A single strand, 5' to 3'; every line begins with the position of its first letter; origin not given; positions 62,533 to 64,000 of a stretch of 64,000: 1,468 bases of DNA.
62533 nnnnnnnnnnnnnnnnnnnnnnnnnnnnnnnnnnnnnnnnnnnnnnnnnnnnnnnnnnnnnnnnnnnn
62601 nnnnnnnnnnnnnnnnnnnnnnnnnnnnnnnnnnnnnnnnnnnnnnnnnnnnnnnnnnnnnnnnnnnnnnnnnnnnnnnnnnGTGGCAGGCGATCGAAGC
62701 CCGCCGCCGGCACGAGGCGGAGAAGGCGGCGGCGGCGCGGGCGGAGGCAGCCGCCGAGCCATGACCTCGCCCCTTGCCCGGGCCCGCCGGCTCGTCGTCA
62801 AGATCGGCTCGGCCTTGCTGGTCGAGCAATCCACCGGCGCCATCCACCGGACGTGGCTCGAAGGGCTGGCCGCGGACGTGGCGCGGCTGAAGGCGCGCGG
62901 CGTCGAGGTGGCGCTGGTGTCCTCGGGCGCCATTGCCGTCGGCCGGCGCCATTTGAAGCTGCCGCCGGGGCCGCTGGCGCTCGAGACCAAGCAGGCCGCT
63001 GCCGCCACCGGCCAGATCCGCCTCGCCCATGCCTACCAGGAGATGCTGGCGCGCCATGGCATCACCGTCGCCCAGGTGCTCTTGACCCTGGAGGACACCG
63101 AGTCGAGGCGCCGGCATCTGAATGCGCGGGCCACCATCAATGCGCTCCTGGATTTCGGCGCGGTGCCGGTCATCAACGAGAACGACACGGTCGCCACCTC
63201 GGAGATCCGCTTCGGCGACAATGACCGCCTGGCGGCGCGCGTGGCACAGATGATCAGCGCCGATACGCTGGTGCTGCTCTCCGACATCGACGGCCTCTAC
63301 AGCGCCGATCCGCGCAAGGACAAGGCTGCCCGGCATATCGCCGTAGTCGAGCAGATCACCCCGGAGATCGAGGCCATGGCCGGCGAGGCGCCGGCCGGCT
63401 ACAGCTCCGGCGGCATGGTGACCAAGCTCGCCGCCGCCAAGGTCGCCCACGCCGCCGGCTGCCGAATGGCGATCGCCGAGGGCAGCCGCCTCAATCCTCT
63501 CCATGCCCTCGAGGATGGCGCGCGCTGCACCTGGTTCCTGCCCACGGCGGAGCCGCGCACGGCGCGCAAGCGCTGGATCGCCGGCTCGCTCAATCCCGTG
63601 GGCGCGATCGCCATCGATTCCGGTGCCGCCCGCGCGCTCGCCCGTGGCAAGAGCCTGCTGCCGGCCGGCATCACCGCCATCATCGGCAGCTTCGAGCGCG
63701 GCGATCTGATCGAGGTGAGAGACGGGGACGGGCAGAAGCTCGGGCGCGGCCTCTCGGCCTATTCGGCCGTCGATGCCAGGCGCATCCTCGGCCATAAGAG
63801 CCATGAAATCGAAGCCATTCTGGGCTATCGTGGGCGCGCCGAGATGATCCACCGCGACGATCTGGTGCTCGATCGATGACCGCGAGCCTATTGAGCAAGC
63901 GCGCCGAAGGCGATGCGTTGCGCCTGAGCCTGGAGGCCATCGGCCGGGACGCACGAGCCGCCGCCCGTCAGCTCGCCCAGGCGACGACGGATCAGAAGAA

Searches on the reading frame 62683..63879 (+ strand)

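Call 67: search_protein_families(library=pfam, proteins=[window:62683-63879:+], max_evalue=0.00001)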
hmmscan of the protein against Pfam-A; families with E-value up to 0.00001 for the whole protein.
window:62683-63879:+ (398 aa): 2 families
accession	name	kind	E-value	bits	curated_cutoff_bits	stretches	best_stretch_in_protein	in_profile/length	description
PF00696.33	AA_kinase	-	2.6e-41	142.3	24.9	1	36-265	2-233/234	Amino acid kinase family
PF01472.26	PUA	-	3.4e-19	69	24.8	1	307-380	1-74/74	PUA domain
